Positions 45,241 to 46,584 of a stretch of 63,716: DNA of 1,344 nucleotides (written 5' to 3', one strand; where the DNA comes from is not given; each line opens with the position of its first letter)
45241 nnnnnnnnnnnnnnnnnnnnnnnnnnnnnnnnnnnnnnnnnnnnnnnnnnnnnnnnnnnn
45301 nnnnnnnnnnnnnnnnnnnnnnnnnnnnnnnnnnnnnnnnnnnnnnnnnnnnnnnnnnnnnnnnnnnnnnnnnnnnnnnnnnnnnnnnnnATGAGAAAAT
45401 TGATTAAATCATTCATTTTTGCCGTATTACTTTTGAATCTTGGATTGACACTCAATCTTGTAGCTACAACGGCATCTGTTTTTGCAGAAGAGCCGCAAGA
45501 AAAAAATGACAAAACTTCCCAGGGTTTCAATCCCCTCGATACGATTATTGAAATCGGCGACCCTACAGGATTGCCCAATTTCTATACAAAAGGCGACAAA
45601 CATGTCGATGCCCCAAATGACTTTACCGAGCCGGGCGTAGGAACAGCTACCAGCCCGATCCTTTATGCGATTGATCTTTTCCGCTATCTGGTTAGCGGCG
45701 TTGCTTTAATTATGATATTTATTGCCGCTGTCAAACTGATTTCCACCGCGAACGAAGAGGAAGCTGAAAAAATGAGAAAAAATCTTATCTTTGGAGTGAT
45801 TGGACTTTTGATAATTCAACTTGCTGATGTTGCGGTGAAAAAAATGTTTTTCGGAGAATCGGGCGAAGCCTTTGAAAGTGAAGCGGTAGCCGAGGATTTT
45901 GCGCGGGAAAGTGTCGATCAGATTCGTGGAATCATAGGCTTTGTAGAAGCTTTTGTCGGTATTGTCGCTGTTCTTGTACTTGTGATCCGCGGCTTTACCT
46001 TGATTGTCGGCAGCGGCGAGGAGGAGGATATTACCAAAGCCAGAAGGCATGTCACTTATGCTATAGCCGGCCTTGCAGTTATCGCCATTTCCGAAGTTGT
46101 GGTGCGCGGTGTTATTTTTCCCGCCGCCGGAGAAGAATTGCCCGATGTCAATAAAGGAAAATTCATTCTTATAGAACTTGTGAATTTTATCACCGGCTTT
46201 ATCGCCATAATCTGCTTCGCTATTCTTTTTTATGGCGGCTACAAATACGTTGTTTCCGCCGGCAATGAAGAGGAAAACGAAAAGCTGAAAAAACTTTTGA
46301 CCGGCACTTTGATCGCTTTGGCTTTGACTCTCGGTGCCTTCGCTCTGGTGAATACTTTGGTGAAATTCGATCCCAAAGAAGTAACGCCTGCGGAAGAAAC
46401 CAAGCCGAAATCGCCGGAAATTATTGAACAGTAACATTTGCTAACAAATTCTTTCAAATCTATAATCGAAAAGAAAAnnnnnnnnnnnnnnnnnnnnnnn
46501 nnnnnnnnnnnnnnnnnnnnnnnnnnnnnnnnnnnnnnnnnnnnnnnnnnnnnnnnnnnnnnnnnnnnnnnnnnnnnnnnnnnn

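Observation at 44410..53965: Translationally coupled operon of multi-module VirB2/TrbC-like hairpin proteins fused or linked to giant PKD adhesin-like proteins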

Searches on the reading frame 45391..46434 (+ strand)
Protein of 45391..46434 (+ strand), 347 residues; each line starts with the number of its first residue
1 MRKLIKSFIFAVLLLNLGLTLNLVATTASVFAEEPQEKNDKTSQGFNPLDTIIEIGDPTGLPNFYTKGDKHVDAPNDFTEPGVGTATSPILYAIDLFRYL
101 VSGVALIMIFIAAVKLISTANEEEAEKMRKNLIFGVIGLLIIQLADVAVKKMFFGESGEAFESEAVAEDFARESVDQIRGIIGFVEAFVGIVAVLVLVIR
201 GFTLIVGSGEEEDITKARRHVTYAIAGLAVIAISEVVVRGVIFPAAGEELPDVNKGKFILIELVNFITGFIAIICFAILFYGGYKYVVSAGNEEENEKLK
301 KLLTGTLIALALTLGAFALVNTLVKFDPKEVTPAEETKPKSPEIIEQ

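Call 3: search_protein_families(library=pfam, proteins=[window:45391-46434:+], max_evalue=1)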
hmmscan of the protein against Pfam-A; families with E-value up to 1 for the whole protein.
window:45391-46434:+ (347 aa): 11 families
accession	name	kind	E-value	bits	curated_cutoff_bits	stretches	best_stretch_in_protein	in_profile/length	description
PF18895.5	T4SS_pilin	-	1.5e-20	73.5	26.6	3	173-238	4-68/71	Type IV secretion system pilin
PF02659.21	Mntp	-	0.00053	20.2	24.4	1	263-318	32-91/152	Putative manganese efflux pump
PF19607.4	DUF6112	-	0.0027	17.9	25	1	174-235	12-74/88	Family of unknown function (DUF6112)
PF02936.19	COX4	-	0.012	16.1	26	0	293-341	65-111/138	Cytochrome c oxidase subunit IV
PF03600.22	CitMHS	-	0.025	14.1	31.9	0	222-321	142-221/336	Citrate transporter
PF04290.18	DctQ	-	0.026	14.8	28.3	1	263-320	64-119/132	Tripartite ATP-independent periplasmic transporters, DctQ component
PF15103.11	G0-G1_switch_2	-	0.15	12.9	27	0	2-40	21-59/105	G0/G1 switch protein 2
PF19297.4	QcrA_N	-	0.24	11.2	27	1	259-332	54-127/222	QcrA subunit N-terminal region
PF20664.2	DUF6814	-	0.31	11.7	25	0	176-213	2-39/71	Family of unknown function (DUF6814)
PF20394.4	DUF6688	-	0.34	11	26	0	100-198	4-102/248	DUF6688 N-terminal domain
PF01529.25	DHHC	-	0.43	11.1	28.7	0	6-118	49-121/133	DHHC palmitoyltransferase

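Call 4: search_protein_families(library=ncbifam, proteins=[window:45391-46434:+], max_evalue=1)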
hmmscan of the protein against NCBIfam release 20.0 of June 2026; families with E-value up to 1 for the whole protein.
window:45391-46434:+ (347 aa): 4 families
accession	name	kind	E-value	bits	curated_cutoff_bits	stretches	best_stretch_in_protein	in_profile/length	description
NF045849.1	ICE_MMCAP2_0565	equivalog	4.3e-15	55.2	40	3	264-323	17-76/80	Mbov_0395 family pilin-like conjugal transfer protein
NF009523.0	PRK12884.1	equivalog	0.0004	19.7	269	1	85-142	212-272/279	prenyltransferase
NF004928.0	PRK06286.1-3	equivalog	0.011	16.1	150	1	101-153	7-57/91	putative monovalent cation/H+ antiporter subunit G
NF045848.1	MMCAP2_0566_fam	domain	0.68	9.1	90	1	270-315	63-108/322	MMCAP2_0566 family conjugal transfer protein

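Call 13: find_homologous_proteins(query=window:45391-46434:+, max_evalue=0.001)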
Query window:45391-46434:+ (347 aa): 117 proteins with E <= 0.001 among 8000 candidates.
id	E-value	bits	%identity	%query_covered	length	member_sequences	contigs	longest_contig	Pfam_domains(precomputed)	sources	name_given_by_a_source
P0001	1.9e-214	729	100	100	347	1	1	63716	PF18895.6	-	-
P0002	7.7e-186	635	85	100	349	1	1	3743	PF18895.6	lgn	-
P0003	1.9e-184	630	86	99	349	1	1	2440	PF18895.6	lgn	-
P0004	2.8e-178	610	82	100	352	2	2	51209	PF18895.6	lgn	-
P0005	6.5e-128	445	63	100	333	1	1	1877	PF18895.6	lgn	-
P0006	2.0e-114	400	59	94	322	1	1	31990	PF18895.6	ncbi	-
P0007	2.7e-112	393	58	97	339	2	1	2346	PF18895.6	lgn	-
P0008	4.4e-112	393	57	100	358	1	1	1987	PF18895.6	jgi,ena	-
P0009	7.7e-111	389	60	82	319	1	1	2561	PF18895.6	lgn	-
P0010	2.4e-110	387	55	99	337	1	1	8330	PF18895.6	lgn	-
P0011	4.5e-109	383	56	100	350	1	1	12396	PF18895.6,PF04956.19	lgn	-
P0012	5.7e-109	382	57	96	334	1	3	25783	PF18895.6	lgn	-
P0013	7.9e-109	382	56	99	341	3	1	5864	PF18895.6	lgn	-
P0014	1.2e-108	381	55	98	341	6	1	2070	PF18895.6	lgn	-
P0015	1.3e-108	381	56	99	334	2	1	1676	PF18895.6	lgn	-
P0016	5.6e-107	376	53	99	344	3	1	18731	PF18895.6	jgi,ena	-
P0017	6.6e-106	372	55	97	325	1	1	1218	PF18895.6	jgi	jgi:hypothetical protein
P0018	6.8e-106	372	56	95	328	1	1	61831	PF18895.6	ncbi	ncbi:MAG: pilin [Candidatus Peregrinibacteria bacterium]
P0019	2.9e-105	370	55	98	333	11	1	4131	PF18895.6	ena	-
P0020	1.2e-104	368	56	87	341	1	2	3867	PF18895.6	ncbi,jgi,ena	-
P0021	1.4e-104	368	58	82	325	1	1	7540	PF18895.6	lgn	-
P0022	2.3e-104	367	54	94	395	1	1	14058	PF18895.6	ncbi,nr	ncbi:hypothetical protein HZC20_03115 [Candidatus Peregrinibacteria bacterium]|nr:hypothetical prote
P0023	4.8e-104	366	51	98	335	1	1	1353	PF18895.6,PF04956.19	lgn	-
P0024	8.5e-104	365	59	86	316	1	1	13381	PF18895.6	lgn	-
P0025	1.1e-103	365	52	94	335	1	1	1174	PF18895.6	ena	-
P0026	1.4e-103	365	57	86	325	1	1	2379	PF18895.6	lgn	-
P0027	2.5e-103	364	53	98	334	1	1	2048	PF18895.6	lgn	-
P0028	4.4e-103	363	52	97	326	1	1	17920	PF18895.6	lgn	-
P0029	8.4e-103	362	53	100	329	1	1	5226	PF18895.6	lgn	-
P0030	8.7e-103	362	54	95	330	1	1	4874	PF18895.6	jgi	jgi:hypothetical protein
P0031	1.3e-102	362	51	99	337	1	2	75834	PF18895.6,PF04956.19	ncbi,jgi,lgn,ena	ncbi:MAG: pilin [Candidatus Gracilibacteria bacterium]|jgi:hypothetical protein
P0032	1.4e-102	361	57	86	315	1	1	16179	PF18895.6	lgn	-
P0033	1.5e-102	361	55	92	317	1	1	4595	PF18895.6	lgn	-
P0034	2.0e-102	361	55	91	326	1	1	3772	PF18895.6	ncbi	-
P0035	3.0e-102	360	53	95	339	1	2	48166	PF18895.6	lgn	-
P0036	1.2e-101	358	54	98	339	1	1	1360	PF18895.6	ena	-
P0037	1.2e-101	358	55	93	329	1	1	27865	PF18895.6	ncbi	ncbi:MAG: hypothetical protein ABID64_00620 [Nitrospirota bacterium]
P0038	1.8e-101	358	51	96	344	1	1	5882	PF18895.6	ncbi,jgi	ncbi:MAG: hypothetical protein WC285_05535 [Candidatus Gracilibacteria bacterium]|jgi:hypothetical p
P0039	5.2e-101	356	56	95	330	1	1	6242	PF18895.6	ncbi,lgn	-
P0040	7.4e-101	356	52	95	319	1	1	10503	PF18895.6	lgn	-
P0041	9.1e-101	355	60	80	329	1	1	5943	PF18895.6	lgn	-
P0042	2.4e-100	354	54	95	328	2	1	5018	PF18895.6,PF19607.5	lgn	-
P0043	2.5e-100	354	54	93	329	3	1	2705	PF18895.6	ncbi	-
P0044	6.6e-100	353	54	95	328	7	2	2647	PF18895.6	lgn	-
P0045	6.9e-100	353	51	99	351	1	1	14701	PF18895.6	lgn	-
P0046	1.2e-99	352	53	95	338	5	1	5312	PF18895.6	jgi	-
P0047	2.2e-99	351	58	81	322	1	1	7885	PF18895.6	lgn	-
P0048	3.1e-99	350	59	83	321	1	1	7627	PF18895.6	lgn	-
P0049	4.1e-99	350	52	94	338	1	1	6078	PF18895.6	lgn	-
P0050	5.5e-99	350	53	95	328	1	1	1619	PF18895.6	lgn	-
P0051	6.0e-99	349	53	96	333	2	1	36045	PF18895.6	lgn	-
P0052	6.8e-99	349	52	96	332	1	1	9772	PF18895.6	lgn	-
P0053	1.7e-98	348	48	98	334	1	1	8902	PF18895.6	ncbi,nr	ncbi:MAG: hypothetical protein Q8P62_03615 [Candidatus Peregrinibacteria bacterium]|nr:hypothetical 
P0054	1.9e-98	348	57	86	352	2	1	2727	PF18895.6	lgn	-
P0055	3.0e-98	347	50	99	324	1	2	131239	PF18895.6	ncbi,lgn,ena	-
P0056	6.1e-98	346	56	82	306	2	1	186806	PF18895.6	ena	-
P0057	1.2e-97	345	51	94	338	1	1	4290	PF18895.6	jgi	-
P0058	1.4e-97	345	51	98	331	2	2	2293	PF18895.6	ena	-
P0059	3.7e-97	344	53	95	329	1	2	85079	PF18895.6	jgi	jgi:Type IV secretion system pilin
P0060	4.1e-97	343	53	93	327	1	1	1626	PF18895.6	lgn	-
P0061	6.0e-97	343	51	97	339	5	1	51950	PF18895.6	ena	-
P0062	1.2e-96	342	50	94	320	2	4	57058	PF18895.6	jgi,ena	-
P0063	1.8e-96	341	51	95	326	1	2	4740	PF18895.6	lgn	-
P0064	1.8e-96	341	49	99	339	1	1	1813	PF18895.6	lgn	-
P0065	3.0e-96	341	52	96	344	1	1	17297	PF18895.6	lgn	-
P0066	3.6e-96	340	47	98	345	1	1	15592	PF18895.6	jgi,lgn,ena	-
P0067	8.3e-96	339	54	92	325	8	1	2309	PF18895.6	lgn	-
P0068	9.1e-96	339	51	95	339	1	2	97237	PF18895.6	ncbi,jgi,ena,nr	ncbi:hypothetical protein HN709_01215 [Candidatus Peregrinibacteria bacterium]|jgi:hypothetical prot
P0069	9.6e-96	339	53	97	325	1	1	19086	PF18895.6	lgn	-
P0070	1.4e-95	338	52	95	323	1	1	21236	PF18895.6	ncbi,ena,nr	ncbi:hypothetical protein JKY72_04295 [Candidatus Gracilibacteria bacterium]|nr:hypothetical protein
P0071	2.0e-95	338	50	100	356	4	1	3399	PF18895.6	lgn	-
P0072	2.8e-95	337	52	97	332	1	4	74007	PF18895.6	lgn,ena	-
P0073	7.6e-95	336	54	92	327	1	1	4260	PF18895.6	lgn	-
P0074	1.0e-94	336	49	99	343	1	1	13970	PF18895.6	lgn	-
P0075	1.5e-94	335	48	99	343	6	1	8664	PF18895.6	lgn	-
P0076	2.7e-94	334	54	92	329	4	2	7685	PF18895.6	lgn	-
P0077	3.1e-94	334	53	95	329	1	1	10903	PF18895.6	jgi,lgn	jgi:hypothetical protein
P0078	5.7e-94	333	49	98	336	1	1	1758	PF18895.6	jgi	jgi:hypothetical protein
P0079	6.7e-94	333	54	91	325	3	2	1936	PF18895.6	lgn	-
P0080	1.1e-93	332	53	85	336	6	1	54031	PF18895.6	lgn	-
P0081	5.2e-93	330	52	90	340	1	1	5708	PF18895.6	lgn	-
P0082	9.2e-93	329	48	97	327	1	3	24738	PF18895.6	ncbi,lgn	-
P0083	1.4e-92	329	56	81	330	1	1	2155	PF18895.6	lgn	-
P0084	3.0e-92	327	52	92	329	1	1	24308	PF18895.6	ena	-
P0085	3.2e-92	327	48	97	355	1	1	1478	PF18895.6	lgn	-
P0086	3.4e-92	327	50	97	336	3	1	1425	PF18895.6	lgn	-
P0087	5.2e-92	327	50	91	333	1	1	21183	PF18895.6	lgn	-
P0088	1.1e-91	326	48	98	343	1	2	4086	PF18895.6,PF04956.19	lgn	-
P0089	2.1e-91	325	50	96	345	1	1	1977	PF18895.6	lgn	-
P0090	2.5e-91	324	48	97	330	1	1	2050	PF18895.6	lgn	-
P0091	1.6e-90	322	50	83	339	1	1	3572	PF18895.6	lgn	-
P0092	1.8e-90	322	50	94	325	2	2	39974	PF18895.6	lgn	-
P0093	4.1e-90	320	48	100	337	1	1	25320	PF18895.6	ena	-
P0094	5.2e-90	320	48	98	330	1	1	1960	PF18895.6,PF04956.19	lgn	-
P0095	5.5e-90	320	55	82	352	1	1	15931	PF18895.6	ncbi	-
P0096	1.3e-89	319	50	92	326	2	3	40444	PF18895.6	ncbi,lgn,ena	-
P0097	2.2e-89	318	49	99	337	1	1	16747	PF18895.6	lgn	-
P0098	1.2e-88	316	48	99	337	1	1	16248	PF18895.6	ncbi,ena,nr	ncbi:MAG: hypothetical protein O3B47_01275 [bacterium]|nr:hypothetical protein [bacterium]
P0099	6.0e-88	313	48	87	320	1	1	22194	PF18895.6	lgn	-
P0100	1.6e-86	309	46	97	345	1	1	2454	PF18895.6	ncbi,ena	-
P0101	2.3e-85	305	46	96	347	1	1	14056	PF18895.6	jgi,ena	-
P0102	2.4e-84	302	44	93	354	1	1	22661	PF18895.6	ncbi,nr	ncbi:hypothetical protein GF354_06555 [Candidatus Peregrinibacteria bacterium]|nr:hypothetical prote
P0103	4.7e-84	301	47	98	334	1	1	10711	PF18895.6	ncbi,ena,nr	ncbi:pilin [Patescibacteria group bacterium]|nr:pilin [Patescibacteria group bacterium]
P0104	1.2e-83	299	48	86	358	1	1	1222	PF18895.6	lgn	-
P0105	1.1e-82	296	47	95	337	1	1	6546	PF18895.6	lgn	-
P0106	4.5e-76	274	41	99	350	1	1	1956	PF18895.6,PF04956.19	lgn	-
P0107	5.9e-74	267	48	89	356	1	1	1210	PF18895.6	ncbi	-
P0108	3.0e-73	265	64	59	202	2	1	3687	PF18895.6,PF03631.21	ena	-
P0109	5.7e-53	198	35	95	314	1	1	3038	PF18895.6,PF04956.19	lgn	-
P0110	2.8e-22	98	33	40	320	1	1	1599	PF18895.6,PF19607.5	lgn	-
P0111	7.3e-21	93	24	75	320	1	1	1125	PF18895.6,PF19607.5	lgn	-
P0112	1.3e-20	92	22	72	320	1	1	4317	PF18895.6,PF19607.5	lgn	-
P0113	1.9e-19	88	30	40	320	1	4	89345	PF18895.6,PF19607.5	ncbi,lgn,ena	-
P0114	1.4e-18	85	25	77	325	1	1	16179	PF18895.6,PF19607.5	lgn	-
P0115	7.1e-18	83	23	77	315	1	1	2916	PF18895.6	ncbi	-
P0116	2.8e-17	81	25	67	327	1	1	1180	PF18895.6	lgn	-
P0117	1.4e-6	46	26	61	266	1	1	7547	PF18895.6,PF04956.19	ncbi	-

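Call 14: find_encoding_contigs(protein=P0056, flank=10000, max_places=2)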
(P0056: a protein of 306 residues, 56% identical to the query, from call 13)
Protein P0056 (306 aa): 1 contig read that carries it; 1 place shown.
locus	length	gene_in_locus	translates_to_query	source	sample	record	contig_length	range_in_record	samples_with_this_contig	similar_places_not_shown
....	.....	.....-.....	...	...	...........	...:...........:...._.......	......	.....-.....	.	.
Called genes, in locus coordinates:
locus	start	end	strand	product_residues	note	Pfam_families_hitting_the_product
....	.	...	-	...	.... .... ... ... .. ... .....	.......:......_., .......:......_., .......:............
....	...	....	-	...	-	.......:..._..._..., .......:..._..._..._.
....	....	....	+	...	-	-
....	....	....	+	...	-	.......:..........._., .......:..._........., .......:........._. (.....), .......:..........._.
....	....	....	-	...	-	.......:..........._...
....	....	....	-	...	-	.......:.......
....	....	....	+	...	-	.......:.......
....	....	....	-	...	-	-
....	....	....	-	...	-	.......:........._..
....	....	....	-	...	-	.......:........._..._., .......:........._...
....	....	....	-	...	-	-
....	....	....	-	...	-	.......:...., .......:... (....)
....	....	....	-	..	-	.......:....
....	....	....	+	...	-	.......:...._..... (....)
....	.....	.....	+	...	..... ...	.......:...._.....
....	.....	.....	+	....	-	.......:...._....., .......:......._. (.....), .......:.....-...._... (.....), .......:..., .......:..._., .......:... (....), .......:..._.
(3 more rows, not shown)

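Call 15: find_encoding_contigs(protein=P0055, flank=10000, max_places=2)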
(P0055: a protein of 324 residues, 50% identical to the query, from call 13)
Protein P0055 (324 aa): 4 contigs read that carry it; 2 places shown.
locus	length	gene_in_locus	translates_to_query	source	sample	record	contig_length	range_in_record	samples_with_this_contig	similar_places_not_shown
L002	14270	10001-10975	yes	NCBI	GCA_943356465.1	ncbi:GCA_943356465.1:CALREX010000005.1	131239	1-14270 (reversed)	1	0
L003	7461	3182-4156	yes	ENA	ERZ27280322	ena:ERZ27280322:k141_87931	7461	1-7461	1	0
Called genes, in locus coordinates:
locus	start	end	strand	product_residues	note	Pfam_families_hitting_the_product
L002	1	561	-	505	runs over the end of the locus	PF13522:GATase_6, PF13537:GATase_7, PF00156:Pribosyltran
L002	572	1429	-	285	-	PF00763:THF_DHG_CYH, PF02882:THF_DHG_CYH_C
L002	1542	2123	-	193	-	PF02223:Thymidylate_kin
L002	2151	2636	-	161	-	PF00692:dUTPase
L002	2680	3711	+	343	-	PF07136:DUF1385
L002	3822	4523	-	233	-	PF00687:Ribosomal_L1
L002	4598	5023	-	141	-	PF03946:Ribosomal_L11_N, PF00298:Ribosomal_L11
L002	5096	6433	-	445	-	PF01566:Nramp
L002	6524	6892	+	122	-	PF01325:Fe_dep_repress, PF13412:HTH_24, PF01047:MarR, PF02742:Fe_dep_repr_C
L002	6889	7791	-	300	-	-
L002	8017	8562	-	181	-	PF02357:NusG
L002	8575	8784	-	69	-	PF00584:SecE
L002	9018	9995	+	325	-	PF18895:T4SS_pilin (weak)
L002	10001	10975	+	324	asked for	PF18895:T4SS_pilin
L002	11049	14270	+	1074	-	?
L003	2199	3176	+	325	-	PF18895:T4SS_pilin (weak)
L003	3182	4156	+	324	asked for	PF18895:T4SS_pilin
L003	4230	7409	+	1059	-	PF18895:T4SS_pilin, PF00801:PKD (weak), PF18911:PKD_4 (weak), PF00801:PKD (weak), PF18911:PKD_4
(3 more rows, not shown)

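Call 17: find_encoding_contigs(protein=P0031, flank=10000, max_places=1)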
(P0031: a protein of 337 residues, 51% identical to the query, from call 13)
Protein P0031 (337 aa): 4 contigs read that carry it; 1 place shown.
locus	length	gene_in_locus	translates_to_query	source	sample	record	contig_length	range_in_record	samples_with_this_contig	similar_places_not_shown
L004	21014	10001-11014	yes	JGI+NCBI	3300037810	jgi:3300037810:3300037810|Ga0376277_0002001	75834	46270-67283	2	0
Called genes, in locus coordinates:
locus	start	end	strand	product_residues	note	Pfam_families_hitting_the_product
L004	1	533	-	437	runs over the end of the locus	PF02844:GARS_N, PF01071:GARS_A, PF02843:GARS_C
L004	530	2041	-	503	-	PF13522:GATase_6, PF13537:GATase_7, PF00156:Pribosyltran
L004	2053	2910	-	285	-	PF00763:THF_DHG_CYH, PF02882:THF_DHG_CYH_C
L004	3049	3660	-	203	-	PF02223:Thymidylate_kin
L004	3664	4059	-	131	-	PF00692:dUTPase, PF22769:DCD (weak)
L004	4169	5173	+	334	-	PF07136:DUF1385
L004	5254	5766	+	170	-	-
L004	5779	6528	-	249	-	PF00687:Ribosomal_L1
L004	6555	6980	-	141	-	PF03946:Ribosomal_L11_N, PF00298:Ribosomal_L11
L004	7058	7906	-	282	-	-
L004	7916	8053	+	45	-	-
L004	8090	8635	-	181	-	PF02357:NusG, PF00467:KOW (weak)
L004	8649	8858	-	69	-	PF00584:SecE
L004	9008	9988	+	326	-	PF18895:T4SS_pilin (weak)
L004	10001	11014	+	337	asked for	PF04956:TrbC (faint), PF18895:T4SS_pilin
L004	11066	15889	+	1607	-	PF18895:T4SS_pilin, PF21027:Sde0182_C (faint), PF00801:PKD, PF18911:PKD_4 (weak), PF00801:PKD (weak), PF18911:PKD_4, PF00801:PKD (weak), PF18911:PKD_4, +1 more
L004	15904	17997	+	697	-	PF18911:PKD_4, PF00801:PKD, PF18911:PKD_4, PF00801:PKD, PF18911:PKD_4, PF00801:PKD, PF18911:PKD_4, PF00801:PKD, +3 more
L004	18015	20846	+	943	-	-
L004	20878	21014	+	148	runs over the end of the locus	-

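Call 41: predict_structure(alignment_id=A1)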
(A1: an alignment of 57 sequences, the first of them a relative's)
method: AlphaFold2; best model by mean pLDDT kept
length: 347 residues; sequences in the alignment: 57
mean_pLDDT: 79.8   pTM: 0.61
mean pLDDT of the five models: 79.8, 79.6, 75.2, 74.1, 72.4
residues with pLDDT >= 90: 48; 70-90: 228; 50-70: 55; < 50: 16
segments of 3 or more residues with pLDDT < 50: 33-46
pLDDT, mean of each block of 10 residues (from residue 1): 82 84 71 46 48 60 58 75 82 88 89 85 89 90 81 66 79 85 87 86 83 88 89 87 84 87 89 90 88 89 94 94 77 55 67
secondary structure, 60 per line:
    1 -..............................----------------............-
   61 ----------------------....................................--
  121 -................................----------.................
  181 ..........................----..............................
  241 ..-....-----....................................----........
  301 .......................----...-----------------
elements in order: H2-31 H48-59 H83-118 H122-153 H164-206 H211-242 H244-247 H253-288 H293-323

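Call 45: fold_search(model_id=the predicted structure, library=pdb)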
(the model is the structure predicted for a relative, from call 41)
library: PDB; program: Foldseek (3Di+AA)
matches with E <= 10: 328; with E <= 0.001: 0
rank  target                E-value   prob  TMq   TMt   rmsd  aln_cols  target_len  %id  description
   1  8cwy_A                5.4e-02  0.89  0.21  0.17  17.8       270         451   12  Accurate computational design of genetically encoded 3D protein crystals (released 2023-11-01)
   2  6nbi_R                1.9e-01  0.60  0.20  0.20  14.5       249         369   14  Cryo-EM structure of parathyroid hormone receptor type 1 in complex with a long-acting parathyroid hormone analog and  (released 2019-04-17)
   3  1zvz_A                2.1e-01  0.51  0.19  0.23  15.7       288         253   13  Vinculin Head (0-258) in Complex with the Talin Rod Residue 820-844 (released 2005-09-20)
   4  5m4y_A                2.2e-01  0.94  0.23  0.39   8.5       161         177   14  Crystal structure of the Sec3/Sso2 complex at 2.20 angstrom resolution (released 2017-02-08)
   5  8dgp_A                2.8e-01  0.69  0.18  0.25  19.1       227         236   10  14-3-3 epsilon bound to phosphorylated PEAK3 (pS69) peptide (released 2023-06-07)
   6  5fej_A                3.2e-01  0.85  0.16  0.37  18.5       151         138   11  CopM in the Cu(I)-bound form (released 2016-09-07)
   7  1o5h_B                3.6e-01  0.57  0.20  0.30  14.1       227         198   14  Crystal structure of formiminotetrahydrofolate cyclodeaminase (TM1560) from Thermotoga maritima at 2.80 A resolution (released 2003-09-30)
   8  4dj9_A                3.8e-01  0.35  0.18  0.23  14.6       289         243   12  Human vinculin head domain Vh1 (residues 1-258) in complex with the talin vinculin binding site 50 (VBS50, residues 20 (released 2012-02-29)
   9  5lmg_B                3.8e-01  0.35  0.19  0.20  21.9       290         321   11  Structure of C-terminal domain from S. cerevisiae Pat1 decapping activator bound to Dcp2 HLM10 peptide (region 954-970 (released 2017-08-16)
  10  5fej_B                3.9e-01  0.82  0.16  0.37  18.6       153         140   12  CopM in the Cu(I)-bound form (released 2016-09-07)
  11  7xw6_R                4.1e-01  0.30  0.19  0.14  14.2       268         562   10  TSHR-Gs-M22 antibody-ML109 complex (released 2022-08-17)
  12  9r2i_A                4.3e-01  0.28  0.15  0.21  21.9       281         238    9  Cryo-EM structure of the complex CDK16:CCNY:14-3-3 (released 2026-03-25)
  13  5m4y_C                4.8e-01  0.90  0.25  0.43   7.9       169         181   14  Crystal structure of the Sec3/Sso2 complex at 2.20 angstrom resolution (released 2017-02-08)
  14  1o5h_A                4.8e-01  0.44  0.19  0.28  18.1       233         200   11  Crystal structure of formiminotetrahydrofolate cyclodeaminase (TM1560) from Thermotoga maritima at 2.80 A resolution (released 2003-09-30)
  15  4gnk_E                5.0e-01  0.11  0.13  0.16  38.1       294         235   11  Crystal structure of Galphaq in complex with full-length human PLCbeta3 (released 2013-02-06)
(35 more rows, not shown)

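Call 46: search_solved_structures(query=A1, max_evalue=10, show_alignments=3)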
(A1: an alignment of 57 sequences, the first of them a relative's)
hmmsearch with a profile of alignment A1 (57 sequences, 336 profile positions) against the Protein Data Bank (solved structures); distinct sequences matched with E-value up to 10: 0.
